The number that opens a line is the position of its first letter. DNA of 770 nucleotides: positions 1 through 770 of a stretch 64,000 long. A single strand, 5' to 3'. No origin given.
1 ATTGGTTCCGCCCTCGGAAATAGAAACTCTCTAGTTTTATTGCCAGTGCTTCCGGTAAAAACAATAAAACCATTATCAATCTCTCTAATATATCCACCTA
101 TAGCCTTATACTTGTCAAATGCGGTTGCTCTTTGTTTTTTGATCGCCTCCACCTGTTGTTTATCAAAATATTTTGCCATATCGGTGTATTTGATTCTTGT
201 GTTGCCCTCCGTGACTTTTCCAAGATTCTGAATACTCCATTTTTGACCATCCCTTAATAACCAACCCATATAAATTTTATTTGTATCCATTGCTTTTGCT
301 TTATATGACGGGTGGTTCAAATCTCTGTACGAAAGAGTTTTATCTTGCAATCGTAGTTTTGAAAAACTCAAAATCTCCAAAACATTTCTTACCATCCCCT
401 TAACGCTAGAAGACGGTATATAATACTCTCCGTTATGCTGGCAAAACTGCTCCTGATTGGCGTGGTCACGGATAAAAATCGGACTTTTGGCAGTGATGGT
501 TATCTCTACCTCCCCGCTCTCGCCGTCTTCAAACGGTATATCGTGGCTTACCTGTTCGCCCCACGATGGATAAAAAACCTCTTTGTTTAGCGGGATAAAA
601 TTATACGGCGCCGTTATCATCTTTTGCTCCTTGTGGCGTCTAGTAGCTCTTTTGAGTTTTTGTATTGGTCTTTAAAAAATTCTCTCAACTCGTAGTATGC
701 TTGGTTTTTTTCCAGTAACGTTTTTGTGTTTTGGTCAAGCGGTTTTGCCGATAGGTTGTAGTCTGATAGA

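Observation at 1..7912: Type III CRISPR-Cas-like effector operon with no array in view and a three-gene Fic cassette spliced between its RAMP genes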

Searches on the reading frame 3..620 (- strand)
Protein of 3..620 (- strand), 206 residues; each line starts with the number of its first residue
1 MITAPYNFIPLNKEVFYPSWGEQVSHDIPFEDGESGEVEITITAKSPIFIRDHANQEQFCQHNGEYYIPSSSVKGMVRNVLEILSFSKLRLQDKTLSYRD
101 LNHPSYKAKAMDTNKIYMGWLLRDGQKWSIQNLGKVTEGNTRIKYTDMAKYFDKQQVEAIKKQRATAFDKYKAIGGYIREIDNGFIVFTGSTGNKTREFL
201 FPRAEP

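Call 4: search_protein_families(library=pfam, proteins=[window:3-620:-], max_evalue=0.01)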
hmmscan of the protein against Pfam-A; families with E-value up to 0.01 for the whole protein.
window:3-620:- (206 aa): 1 family
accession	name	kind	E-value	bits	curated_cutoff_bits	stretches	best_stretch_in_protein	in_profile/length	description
PF03787.20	RAMPs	-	2.1e-07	32.1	22.1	1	41-86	1-51/189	RAMP superfamily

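Call 5: search_protein_families(library=ncbifam, proteins=[window:3-620:-], max_evalue=0.01)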
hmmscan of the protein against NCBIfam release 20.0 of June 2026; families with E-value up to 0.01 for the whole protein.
window:3-620:- (206 aa): 3 families
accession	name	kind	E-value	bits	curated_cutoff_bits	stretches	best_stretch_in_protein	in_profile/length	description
TIGR03986.1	TIGR03986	equivalog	2.3e-30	106.6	161.35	1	5-164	1-176/568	TIGR03986 family type III CRISPR-associated RAMP protein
NF041225.1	Cas_III-E_gRAMP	equivalog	2.2e-05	22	700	1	5-112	883-1006/1636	type III-E CRISPR-associated gRAMP effector Cas7-11e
TIGR01899.1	cas_TM1807_csm5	equivalog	2.4e-05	24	38.3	1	55-90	99-134/364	type III-A CRISPR-associated RAMP protein Csm5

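Call 6: search_protein_families(library=padloc, proteins=[window:3-620:-], max_evalue=0.01)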
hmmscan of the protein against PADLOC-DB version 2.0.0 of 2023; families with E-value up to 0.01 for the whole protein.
window:3-620:- (206 aa): 21 families
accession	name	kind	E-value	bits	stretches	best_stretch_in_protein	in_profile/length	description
PDLC02108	Cas7_IIId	-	1.1e-66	224.2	1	1-204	1-209/540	-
PDLC01407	Csm3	-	7.8e-35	119.1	1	2-201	5-195/519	"CAS-III-A,CAS-III-D; effector_G7"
PDLC02114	Cas7_IIId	-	9.9e-30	101.8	1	3-201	16-209/546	-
PDLC01013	Csm3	-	2.9e-29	100.5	1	2-172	16-201/650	Csm3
PDLC02116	Cas7_IIId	-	2.5e-21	74.2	1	3-109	11-119/617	-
PDLC02109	Cas7_IIId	-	1.1e-10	39.2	1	4-201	8-190/544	-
PDLC01016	Csm3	-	9.6e-09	33.9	1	41-106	2-60/189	Csm3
PDLC01613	Csm3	-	4.6e-08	32.1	1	41-140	1-59/177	"CAS-III-A,CAS-III-D; effector_G7"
PDLC01440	Csm5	-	5.6e-06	24.3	1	51-82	90-121/322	"CAS-III-A,CAS-III-D; effector_G7"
PDLC01020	Csm5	-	6.4e-06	24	1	55-90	99-134/364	CRISPR type III-A/MTUBE-associated RAMP protein Csm5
PDLC01733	Csm5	-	6.5e-06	24.2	1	57-81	104-128/369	Csm5gr7_1_CAS-III-A-III-D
PDLC01275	Csm5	-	7.8e-06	23.8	1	57-83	91-117/321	"CAS-III-A,CAS-III-D; effector_G7"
PDLC01339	Csm3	-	9.9e-06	24.7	1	45-96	2-32/163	"CAS-III-A,CAS-III-D; effector_G7"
PDLC01220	gRAMP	-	1.8e-05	20.5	1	22-164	853-1000/1494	CAS-III-E; effector_UNK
PDLC01115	Csm5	-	2e-05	22.5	1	57-165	48-124/233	Csm5gr7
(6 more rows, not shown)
